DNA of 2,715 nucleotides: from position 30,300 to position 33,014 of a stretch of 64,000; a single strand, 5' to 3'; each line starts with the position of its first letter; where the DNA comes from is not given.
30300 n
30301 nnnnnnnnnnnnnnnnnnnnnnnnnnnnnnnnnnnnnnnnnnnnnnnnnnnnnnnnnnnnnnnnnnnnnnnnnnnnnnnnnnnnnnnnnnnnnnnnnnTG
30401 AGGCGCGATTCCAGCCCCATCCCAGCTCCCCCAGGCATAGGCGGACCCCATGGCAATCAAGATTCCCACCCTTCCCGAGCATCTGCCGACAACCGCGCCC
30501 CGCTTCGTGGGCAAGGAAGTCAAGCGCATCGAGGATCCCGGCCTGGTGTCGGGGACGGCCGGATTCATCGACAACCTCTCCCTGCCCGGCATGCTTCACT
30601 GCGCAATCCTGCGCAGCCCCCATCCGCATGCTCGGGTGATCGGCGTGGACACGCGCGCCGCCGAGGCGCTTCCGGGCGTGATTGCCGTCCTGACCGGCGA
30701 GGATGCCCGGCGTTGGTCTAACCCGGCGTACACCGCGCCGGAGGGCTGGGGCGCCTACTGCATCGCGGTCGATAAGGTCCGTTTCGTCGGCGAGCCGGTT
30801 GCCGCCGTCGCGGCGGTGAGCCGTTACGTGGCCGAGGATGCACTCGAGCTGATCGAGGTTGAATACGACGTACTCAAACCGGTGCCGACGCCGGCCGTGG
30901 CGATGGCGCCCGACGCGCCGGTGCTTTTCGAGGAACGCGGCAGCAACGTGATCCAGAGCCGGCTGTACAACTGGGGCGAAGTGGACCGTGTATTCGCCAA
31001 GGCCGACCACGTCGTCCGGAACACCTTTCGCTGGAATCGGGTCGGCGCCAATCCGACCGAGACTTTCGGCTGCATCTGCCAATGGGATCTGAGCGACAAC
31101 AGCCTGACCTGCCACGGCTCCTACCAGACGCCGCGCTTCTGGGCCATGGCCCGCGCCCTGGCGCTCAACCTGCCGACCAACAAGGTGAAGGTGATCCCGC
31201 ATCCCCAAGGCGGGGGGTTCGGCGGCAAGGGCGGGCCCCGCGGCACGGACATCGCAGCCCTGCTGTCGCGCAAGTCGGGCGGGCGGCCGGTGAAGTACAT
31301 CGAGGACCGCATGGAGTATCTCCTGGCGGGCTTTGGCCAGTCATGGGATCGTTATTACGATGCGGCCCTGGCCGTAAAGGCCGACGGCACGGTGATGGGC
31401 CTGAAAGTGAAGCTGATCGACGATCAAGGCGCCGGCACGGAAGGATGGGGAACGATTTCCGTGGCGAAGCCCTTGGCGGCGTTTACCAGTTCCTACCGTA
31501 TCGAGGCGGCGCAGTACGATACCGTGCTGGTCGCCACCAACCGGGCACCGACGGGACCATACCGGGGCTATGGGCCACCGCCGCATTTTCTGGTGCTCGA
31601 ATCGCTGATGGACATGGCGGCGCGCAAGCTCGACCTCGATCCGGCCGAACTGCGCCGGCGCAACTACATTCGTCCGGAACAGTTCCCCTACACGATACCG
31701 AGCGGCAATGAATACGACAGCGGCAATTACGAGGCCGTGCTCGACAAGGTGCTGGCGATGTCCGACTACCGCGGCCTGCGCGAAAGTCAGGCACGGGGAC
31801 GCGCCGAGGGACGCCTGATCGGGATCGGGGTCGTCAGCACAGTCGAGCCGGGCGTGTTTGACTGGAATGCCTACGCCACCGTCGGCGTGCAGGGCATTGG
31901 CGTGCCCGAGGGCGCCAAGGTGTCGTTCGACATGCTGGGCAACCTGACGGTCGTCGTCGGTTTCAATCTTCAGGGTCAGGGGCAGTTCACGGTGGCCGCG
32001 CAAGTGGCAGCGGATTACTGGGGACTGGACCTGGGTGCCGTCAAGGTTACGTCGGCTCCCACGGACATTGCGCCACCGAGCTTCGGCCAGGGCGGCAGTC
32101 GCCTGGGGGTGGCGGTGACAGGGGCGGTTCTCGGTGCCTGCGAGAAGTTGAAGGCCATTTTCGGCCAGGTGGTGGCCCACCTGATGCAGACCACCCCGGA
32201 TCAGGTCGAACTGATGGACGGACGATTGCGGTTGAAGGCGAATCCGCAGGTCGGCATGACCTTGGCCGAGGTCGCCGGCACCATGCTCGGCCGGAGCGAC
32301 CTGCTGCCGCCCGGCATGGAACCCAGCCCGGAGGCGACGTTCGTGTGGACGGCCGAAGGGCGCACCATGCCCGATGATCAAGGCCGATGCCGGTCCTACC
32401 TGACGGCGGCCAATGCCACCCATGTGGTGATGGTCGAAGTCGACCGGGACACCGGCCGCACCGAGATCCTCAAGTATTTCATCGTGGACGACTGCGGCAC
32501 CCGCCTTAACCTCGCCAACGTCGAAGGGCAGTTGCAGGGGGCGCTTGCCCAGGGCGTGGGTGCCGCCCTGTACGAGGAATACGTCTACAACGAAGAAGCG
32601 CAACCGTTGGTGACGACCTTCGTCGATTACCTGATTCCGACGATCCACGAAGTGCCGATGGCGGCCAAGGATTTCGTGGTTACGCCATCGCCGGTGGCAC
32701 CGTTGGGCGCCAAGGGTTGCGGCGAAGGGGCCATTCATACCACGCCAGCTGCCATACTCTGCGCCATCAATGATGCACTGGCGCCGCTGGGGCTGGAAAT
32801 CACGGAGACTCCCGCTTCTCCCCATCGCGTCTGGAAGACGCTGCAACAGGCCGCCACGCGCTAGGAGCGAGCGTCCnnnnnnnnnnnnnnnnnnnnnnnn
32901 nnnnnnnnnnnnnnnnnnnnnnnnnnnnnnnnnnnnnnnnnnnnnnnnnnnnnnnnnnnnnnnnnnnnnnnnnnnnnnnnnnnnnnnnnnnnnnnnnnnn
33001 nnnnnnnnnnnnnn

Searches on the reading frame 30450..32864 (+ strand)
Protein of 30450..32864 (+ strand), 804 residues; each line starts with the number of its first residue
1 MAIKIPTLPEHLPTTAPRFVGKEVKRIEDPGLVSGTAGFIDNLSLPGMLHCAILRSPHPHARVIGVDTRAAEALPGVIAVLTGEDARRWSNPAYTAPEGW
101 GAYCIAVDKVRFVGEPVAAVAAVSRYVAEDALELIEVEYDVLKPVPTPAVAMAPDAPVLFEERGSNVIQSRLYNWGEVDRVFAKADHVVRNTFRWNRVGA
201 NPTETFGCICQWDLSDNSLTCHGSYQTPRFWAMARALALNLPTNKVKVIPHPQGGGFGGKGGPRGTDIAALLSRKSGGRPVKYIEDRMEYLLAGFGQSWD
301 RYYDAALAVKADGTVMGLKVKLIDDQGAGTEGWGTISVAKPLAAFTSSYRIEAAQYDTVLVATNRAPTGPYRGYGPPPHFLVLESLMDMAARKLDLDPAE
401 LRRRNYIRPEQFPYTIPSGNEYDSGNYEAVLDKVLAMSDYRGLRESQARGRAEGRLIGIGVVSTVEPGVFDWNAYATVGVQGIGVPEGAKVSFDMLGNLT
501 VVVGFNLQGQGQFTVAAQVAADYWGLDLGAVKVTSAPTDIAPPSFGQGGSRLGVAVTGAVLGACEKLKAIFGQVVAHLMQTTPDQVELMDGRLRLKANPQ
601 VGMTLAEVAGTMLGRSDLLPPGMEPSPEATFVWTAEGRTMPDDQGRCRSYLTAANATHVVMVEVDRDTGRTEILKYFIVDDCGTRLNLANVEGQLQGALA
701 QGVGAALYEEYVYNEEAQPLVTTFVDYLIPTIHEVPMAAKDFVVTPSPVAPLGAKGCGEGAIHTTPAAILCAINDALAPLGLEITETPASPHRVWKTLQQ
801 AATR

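Call 4: search_protein_families(library=pfam, proteins=[window:30450-32861:+])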
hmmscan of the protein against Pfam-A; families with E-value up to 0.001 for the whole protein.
window:30450-32861:+ (804 aa): 3 families
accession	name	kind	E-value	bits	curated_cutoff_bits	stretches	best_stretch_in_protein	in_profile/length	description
PF20256.3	MoCoBD_2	-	1.8e-65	221.7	27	1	433-736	1-283/283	Molybdopterin cofactor-binding domain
PF02738.23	MoCoBD_1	-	1.9e-59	201.2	27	1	161-406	3-244/244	Molybdopterin cofactor-binding domain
PF01315.27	Ald_Xan_dh_C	-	1.7e-26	93.1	31.3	1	34-142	1-109/110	Aldehyde oxidase and xanthine dehydrogenase, a/b hammerhead domain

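Call 5: search_protein_families(library=ncbifam, proteins=[window:30450-32861:+])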
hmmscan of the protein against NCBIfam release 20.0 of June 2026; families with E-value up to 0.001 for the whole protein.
window:30450-32861:+ (804 aa): 13 families
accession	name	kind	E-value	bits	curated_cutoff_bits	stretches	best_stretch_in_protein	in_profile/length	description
TIGR02416.1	CO_dehy_Mo_lg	equivalog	1.9e-140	469.4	991.15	1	28-796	1-769/770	aerobic carbon-monoxide dehydrogenase large subunit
NF040766.1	CODH_aero_grp5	exception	1.5e-136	456.6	950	1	18-796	3-783/785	aerobic carbon-monoxide dehydrogenase large subunit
NF041018.1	glyceraldDH_alpha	equivalog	9e-136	454.2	790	1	19-794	2-740/741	glyceraldehyde dehydrogenase subunit alpha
TIGR03194.1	4hydrxCoA_A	equivalog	6.2e-123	411.8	994.55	1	26-798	3-746/746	4-hydroxybenzoyl-CoA reductase subunit alpha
NF043082.1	XdhA_XDHase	equivalog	8.7e-98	328.3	780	1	20-801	1-755/758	xanthine dehydrogenase subunit XdhA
NF007426.0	PRK09970.1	equivalog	3.6e-94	316.3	916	1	19-801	5-758/761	xanthine dehydrogenase molybdenum-binding subunit XdhA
TIGR03196.1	pucD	equivalog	2.3e-88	297.4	783.65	1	20-791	3-751/763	xanthine dehydrogenase subunit D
NF045668.1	pterin_aldehy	equivalog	3.2e-68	230.7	1100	2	32-567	187-714/905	molybdopterin-dependent aldehyde oxidoreductase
TIGR02965.1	xanthine_xdhB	equivalog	1.4e-62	211.9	849.5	1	32-800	13-756/758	xanthine dehydrogenase molybdopterin binding subunit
TIGR03311.1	Se_dep_XDH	equivalog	8.9e-61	206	830.45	2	20-569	162-676/848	selenium-dependent xanthine dehydrogenase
TIGR03313.1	Se_sel_red_Mo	hypoth_equivalog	3.4e-57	193.8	1101.9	2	169-798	355-949/951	molybdopterin-dependent oxidoreductase Mo/Fe-S-binding subunit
NF041671.1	peri_hyde_PaoC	equivalog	6.3e-50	170.3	1180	2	17-598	15-556/735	aldehyde oxidoreductase molybdenum-binding subunit PaoC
TIGR02969.1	mam_aldehyde_ox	subfamily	7.7e-29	99.8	1912.3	2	34-573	590-1104/1330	aldehyde oxidase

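Call 6: find_encoding_contigs(protein=window:30450-32864:+, flank=10000, max_places=6)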
Protein window:30450-32864:+ (804 aa): 8 contigs read that carry it; 6 places shown.
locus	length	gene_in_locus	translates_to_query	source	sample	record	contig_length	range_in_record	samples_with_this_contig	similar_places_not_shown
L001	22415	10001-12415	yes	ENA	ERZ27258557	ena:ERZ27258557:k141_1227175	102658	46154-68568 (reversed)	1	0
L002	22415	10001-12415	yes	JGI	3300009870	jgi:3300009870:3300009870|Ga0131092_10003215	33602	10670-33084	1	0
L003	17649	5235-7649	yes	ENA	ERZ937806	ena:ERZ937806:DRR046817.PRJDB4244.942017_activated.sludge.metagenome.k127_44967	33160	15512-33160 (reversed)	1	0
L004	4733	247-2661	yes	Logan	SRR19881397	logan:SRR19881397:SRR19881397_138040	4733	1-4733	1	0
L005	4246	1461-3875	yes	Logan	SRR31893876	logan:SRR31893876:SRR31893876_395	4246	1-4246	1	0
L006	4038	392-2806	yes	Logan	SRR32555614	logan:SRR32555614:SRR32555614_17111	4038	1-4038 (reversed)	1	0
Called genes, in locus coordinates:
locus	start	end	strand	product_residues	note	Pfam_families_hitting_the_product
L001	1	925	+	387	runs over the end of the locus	PF02771:Acyl-CoA_dh_N, PF02770:Acyl-CoA_dh_M, PF00441:Acyl-CoA_dh_1, PF08028:Acyl-CoA_dh_2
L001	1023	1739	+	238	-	PF11136:DUF2889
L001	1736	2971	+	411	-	PF02515:CoA_transf_3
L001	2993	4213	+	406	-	PF02515:CoA_transf_3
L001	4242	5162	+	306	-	PF00296:Bac_luciferase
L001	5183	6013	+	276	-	PF00378:ECH_1, PF16113:ECH_2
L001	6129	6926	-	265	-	PF01012:ETF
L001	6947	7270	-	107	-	-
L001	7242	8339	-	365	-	PF03060:NMO, PF01070:FMN_dh, PF00478:IMPDH (weak)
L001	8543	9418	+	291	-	PF00941:FAD_binding_5, PF03450:CO_deh_flav_C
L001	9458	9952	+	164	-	PF00111:Fer2 (weak), PF13085:Fer2_3 (weak), PF01799:Fer2_2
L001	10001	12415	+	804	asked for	PF01315:Ald_Xan_dh_C, PF02738:MoCoBD_1, PF20256:MoCoBD_2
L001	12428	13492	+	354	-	PF00296:Bac_luciferase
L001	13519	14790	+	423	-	PF02515:CoA_transf_3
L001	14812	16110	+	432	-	PF00083:Sugar_tr, PF07690:MFS_1, PF03137:OATP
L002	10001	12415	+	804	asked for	PF01315:Ald_Xan_dh_C, PF02738:MoCoBD_1, PF20256:MoCoBD_2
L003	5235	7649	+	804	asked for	PF01315:Ald_Xan_dh_C, PF02738:MoCoBD_1, PF20256:MoCoBD_2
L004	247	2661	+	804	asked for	PF01315:Ald_Xan_dh_C, PF02738:MoCoBD_1, PF20256:MoCoBD_2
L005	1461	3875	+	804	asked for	PF01315:Ald_Xan_dh_C, PF02738:MoCoBD_1, PF20256:MoCoBD_2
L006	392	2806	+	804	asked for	PF01315:Ald_Xan_dh_C, PF02738:MoCoBD_1, PF20256:MoCoBD_2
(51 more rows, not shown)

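Call 11: search_solved_structures(query=window:30450-32861:+, max_evalue=1e-10)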
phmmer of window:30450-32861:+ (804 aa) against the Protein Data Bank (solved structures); distinct sequences matched with E-value up to 1e-10: 41.
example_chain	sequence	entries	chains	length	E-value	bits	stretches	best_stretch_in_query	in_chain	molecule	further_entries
8uem_A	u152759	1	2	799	1.3e-125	423.8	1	24-803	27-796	Carbon monoxide dehydrogenase (Large chain), CoxL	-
1t3q_B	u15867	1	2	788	2.6e-122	412.9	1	17-801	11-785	quinoline 2-oxidoreductase large subunit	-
1ffu_B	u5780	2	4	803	4.6e-117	395.5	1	21-800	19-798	CUTL, MOLYBDOPROTEIN OF CARBON MONOXIDE DEHYDROGENASE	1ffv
1zxi_B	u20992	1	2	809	1.3e-112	380.7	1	20-800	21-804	Carbon monoxide dehydrogenase large chain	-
1n5w_B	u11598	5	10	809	1.4e-112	380.7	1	20-800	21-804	Carbon monoxide dehydrogenase large chain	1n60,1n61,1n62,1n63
7dqx_A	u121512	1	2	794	4.2e-98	332.8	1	18-798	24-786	6-hydroxypseudooxynicotine dehydrogenase complex subunit gamma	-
1rm6_A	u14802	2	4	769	5.1e-88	299.4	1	20-799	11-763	4-hydroxybenzoyl-CoA reductase alpha subunit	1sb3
4zoh_A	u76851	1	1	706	1e-75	258.8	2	19-600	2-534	Putative oxidoreductase molybdopterin-binding subunit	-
1sij_A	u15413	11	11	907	5.3e-45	157.2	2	28-567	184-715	Aldehyde oxidoreductase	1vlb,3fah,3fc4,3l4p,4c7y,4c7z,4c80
3hrd_A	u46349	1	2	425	1.1e-38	136.3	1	20-405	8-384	Nicotinate dehydrogenase large molybdopterin subunit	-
2w55_B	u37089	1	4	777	7.4e-36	126.9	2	21-411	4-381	XANTHINE DEHYDROGENASE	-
1jro_B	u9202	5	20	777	7.9e-36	126.8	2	21-411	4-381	xanthine dehydrogenase, chain B | XANTHINE DEHYDROGENASE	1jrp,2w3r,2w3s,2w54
1dgj_A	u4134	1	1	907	8e-31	110.3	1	19-567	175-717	ALDEHYDE OXIDOREDUCTASE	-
3hrd_B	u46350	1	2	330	1.6e-30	109.2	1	477-794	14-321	Nicotinate dehydrogenase medium molybdopterin subunit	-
28mb_A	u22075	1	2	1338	8.2e-29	103.6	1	32-568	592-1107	Aldehyde oxidase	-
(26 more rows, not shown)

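Call 13: find_homologous_proteins(query=window:30450-32861:+, max_evalue=1e-50)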
Query window:30450-32861:+ (804 aa): 7518 proteins with E <= 1e-50 among 8000 candidates; the best 120 are listed.
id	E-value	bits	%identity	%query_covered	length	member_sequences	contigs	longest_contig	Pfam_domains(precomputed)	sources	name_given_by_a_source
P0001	0.0e+0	1745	94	100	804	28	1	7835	PF02738.24,PF20256.4,PF01315.28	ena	-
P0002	0.0e+0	1595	84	100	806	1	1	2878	PF02738.24,PF20256.4,PF01315.28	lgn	-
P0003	0.0e+0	1573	84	100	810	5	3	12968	PF02738.24,PF20256.4,PF01315.28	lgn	-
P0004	0.0e+0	1557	84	100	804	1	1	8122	PF02738.24,PF20256.4,PF01315.28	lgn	-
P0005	0.0e+0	1535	82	100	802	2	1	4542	PF02738.24,PF20256.4,PF01315.28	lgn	-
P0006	0.0e+0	1519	80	100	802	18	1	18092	PF02738.24,PF20256.4,PF01315.28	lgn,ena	-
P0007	0.0e+0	1512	80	100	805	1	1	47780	PF02738.24,PF20256.4,PF01315.28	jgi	-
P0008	0.0e+0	1506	80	100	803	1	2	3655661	PF02738.24,PF20256.4,PF01315.28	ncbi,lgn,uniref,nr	ncbi:hypothetical protein B9N43_01920 [Denitratisoma sp. DHT3]|uniref:xanthine dehydrogenase family 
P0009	0.0e+0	1505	79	100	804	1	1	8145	PF02738.24,PF20256.4,PF01315.28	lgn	-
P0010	0.0e+0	1474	79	100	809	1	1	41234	PF02738.24,PF20256.4,PF01315.28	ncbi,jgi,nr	ncbi:MAG: xanthine dehydrogenase family protein molybdopterin-binding subunit [Steroidobacteraceae b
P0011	0.0e+0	1471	78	100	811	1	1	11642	PF02738.24,PF20256.4,PF01315.28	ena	-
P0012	0.0e+0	1468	79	99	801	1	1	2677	PF02738.24,PF20256.4,PF01315.28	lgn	-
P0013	0.0e+0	1466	79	99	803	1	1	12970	PF02738.24,PF20256.4,PF01315.28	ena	-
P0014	0.0e+0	1464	79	99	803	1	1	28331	PF02738.24,PF20256.4,PF01315.28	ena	-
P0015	0.0e+0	1464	78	100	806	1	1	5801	PF02738.24,PF20256.4,PF01315.28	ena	-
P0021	0.0e+0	1446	78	100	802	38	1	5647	PF02738.24,PF20256.4,PF01315.28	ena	-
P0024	0.0e+0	1446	76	100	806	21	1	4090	PF02738.24,PF20256.4,PF01315.28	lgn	-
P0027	0.0e+0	1442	77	100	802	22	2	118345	PF02738.24,PF20256.4,PF01315.28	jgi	jgi:CO/xanthine dehydrogenase Mo-binding subunit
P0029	0.0e+0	1438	77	100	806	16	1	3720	PF02738.24,PF20256.4,PF01315.28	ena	-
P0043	0.0e+0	1427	76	100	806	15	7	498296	PF02738.24,PF20256.4,PF01315.28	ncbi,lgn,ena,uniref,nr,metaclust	ncbi:hypothetical protein M622_02760 [Thauera terpenica 58Eu]|uniref:Aldehyde oxidase/xanthine dehyd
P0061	0.0e+0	1419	75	100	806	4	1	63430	PF02738.24,PF20256.4,PF01315.28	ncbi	ncbi:MAG: xanthine dehydrogenase family protein molybdopterin-binding subunit [Steroidobacteraceae b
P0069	0.0e+0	1416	75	100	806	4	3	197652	PF02738.24,PF20256.4,PF01315.28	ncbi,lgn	ncbi:MAG: xanthine dehydrogenase family protein molybdopterin-binding subunit [Steroidobacteraceae b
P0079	0.0e+0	1403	75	100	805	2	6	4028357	PF02738.24,PF20256.4,PF01315.28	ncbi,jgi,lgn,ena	jgi:CO/xanthine dehydrogenase Mo-binding subunit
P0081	0.0e+0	1396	74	100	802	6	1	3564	PF02738.24,PF20256.4,PF01315.28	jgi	-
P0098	0.0e+0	1334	71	100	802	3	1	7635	PF02738.24,PF20256.4,PF01315.28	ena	-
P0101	0.0e+0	1330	71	100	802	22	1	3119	PF02738.24,PF20256.4,PF01315.28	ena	-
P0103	0.0e+0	1328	71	100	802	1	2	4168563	PF02738.24,PF20256.4,PF01315.28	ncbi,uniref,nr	ncbi:xanthine dehydrogenase family protein molybdopterin-binding subunit [Denitratisoma oestradiolic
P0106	0.0e+0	1326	71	99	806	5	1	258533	PF02738.24,PF20256.4,PF01315.28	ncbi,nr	ncbi:xanthine dehydrogenase family protein molybdopterin-binding subunit [Pseudohalioglobus lutimari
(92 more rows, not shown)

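Call 22: find_related_loci(query=window:30450-32861:+, collection=genome_contigs, flank=10000)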
Query window:30450-32861:+ (804 aa) in genome_contigs; peptide patterns used: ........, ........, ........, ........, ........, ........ (x = any residue, [..] = any of these).
439 stretches matched a pattern; 234 encode a relative of the query (tblastn E <= 1e-3); the best 80 are kept; 80 distinct loci.
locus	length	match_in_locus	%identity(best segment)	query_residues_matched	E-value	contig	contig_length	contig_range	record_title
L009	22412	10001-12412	92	1-804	0e+0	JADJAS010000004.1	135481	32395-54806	MAG: Rhodocyclaceae bacterium isolate AalW_18-Q3-R10-53_BATAC.909 tig00019325-10-1358190, whole genome shotgun sequence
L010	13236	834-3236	94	1-801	0e+0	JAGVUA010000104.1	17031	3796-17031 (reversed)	MAG: Betaproteobacteria bacterium isolate WAS_Bin_15 WAS_Bin_15_scaffold_1419, whole genome shotgun sequence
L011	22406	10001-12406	79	1-801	0e+0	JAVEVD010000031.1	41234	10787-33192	MAG: Steroidobacteraceae bacterium isolate BF4_110 NODE_2674_length_41234_cov_8.454691_Biofilm4, whole genome shotgun se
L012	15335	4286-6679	78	3-800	0e+0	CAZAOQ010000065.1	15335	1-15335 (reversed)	MAG TPA_asm: uncultured Rhodocyclaceae bacterium isolate SRP286056_co3_482 genome assembly, contig: NODE_4019_length_153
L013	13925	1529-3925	77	1-799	0e+0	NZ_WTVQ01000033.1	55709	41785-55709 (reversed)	Aromatoleum diolicum strain 22Lin NODE_33_length_55709_cov_12.255, whole genome shotgun sequence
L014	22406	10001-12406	77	1-802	0e+0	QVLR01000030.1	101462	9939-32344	Azoarcus sp. Aa7 AZOA_contig000030, whole genome shotgun sequence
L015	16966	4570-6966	77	3-801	0e+0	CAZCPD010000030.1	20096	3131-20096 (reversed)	MAG TPA_asm: uncultured Rhodocyclaceae bacterium isolate SRP286056_co3_354 genome assembly, contig: NODE_2480_length_200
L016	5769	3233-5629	78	1-799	0e+0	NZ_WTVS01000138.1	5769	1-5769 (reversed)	Aromatoleum toluolicum strain T NODE_138_length_5769_cov_10.1528, whole genome shotgun sequence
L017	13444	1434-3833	77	1-800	0e+0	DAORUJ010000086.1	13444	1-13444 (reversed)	MAG TPA_asm: Thauera sp. isolate AMR_MDS_5268 NODE_4513_length_13444_cov_10.676526, whole genome shotgun sequence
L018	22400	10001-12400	76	1-800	0e+0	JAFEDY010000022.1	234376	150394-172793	MAG: Proteobacteria bacterium isolate SZAS AMP-45 PROT-AMP-6__22__length-234376, whole genome shotgun sequence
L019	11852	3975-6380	76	1-801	0e+0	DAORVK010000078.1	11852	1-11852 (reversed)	MAG TPA_asm: Steroidobacteraceae bacterium isolate AMR_MDS_5241 NODE_2649_length_11852_cov_10.563703, whole genome shotg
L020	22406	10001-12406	76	1-802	0e+0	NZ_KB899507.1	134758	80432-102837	Aromatoleum toluclasticum ATCC 700605 strain MF63 F464DRAFT_scaffold00017.17, whole genome shotgun sequence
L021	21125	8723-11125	76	1-801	0e+0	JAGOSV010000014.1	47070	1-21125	MAG: Sterolibacterium sp. isolate Gw_Eff_bin_349 Gw_Eff_1196_length_47070_cov_11.336749, whole genome shotgun sequence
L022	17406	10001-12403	76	1-801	0e+0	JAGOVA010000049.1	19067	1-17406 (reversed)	MAG: Sterolibacterium sp. isolate Gw_Eff_bin_535 Gw_Eff_6098_length_19067_cov_5.580306, whole genome shotgun sequence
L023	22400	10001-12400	77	1-799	0e+0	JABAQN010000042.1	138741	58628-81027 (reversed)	MAG: Steroidobacteraceae bacterium isolate Bin_2 c_000000000601, whole genome shotgun sequence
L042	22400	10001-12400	76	1-800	0e+0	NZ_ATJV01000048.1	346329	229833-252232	Thauera terpenica 58Eu Cont2, whole genome shotgun sequence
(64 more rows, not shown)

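Call 27: list_cluster_members(proteins=[P0008, P0043, P0103, P0079, P0106])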
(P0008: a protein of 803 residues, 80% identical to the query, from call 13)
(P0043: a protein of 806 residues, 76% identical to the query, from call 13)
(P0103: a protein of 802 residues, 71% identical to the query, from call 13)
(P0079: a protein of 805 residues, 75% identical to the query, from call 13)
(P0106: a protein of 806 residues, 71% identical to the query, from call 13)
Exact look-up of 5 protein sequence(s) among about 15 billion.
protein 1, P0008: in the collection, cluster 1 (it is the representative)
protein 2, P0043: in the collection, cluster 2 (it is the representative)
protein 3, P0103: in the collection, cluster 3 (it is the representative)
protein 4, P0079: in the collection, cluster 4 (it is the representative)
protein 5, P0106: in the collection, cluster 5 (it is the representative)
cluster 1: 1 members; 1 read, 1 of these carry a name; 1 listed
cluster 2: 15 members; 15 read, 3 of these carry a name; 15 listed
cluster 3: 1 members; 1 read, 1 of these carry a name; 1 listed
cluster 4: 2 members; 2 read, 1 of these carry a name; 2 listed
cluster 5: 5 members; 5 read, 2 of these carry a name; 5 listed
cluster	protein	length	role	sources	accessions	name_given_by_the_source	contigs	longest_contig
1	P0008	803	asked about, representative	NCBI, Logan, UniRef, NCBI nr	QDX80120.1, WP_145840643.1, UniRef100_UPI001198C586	hypothetical protein B9N43_01920 [Denitratisoma sp. DHT3] | xanthine dehydrogenase family protein molybdopterin-binding subunit n=1 Tax=Denitratisoma ... | xanthine dehydrogenase family protein molybdopterin-binding subunit [Denitratisoma sp. ...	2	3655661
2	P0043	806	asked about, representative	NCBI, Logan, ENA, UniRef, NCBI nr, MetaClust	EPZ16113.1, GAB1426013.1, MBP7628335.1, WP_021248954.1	hypothetical protein M622_02760 [Thauera terpenica 58Eu] | Aldehyde oxidase/xanthine dehydrogenase a/b hammerhead domain-containing protein n=1 ... | xanthine dehydrogenase family protein molybdopterin-binding subunit [Thauera terpenica]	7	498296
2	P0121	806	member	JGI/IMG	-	CO/xanthine dehydrogenase Mo-binding subunit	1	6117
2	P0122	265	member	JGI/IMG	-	CO/xanthine dehydrogenase Mo-binding subunit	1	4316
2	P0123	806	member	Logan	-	-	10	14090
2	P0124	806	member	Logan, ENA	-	-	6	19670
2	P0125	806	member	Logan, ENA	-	-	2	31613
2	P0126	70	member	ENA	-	-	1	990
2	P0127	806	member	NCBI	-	-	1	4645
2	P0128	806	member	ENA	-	-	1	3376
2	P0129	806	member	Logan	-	-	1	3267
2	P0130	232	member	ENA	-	-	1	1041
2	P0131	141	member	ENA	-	-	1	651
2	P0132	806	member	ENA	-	-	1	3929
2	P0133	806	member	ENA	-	-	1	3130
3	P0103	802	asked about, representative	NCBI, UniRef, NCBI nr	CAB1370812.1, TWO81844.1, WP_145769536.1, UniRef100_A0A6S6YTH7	xanthine dehydrogenase family protein molybdopterin-binding subunit [Denitratisoma ... | Carbon monoxide dehydrogenase n=1 Tax=Denitratisoma oestradiolicum TaxID=311182 ...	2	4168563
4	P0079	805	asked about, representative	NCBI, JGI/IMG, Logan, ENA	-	CO/xanthine dehydrogenase Mo-binding subunit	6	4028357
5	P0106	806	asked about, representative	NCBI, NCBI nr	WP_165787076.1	xanthine dehydrogenase family protein molybdopterin-binding subunit [Pseudohalioglobus ...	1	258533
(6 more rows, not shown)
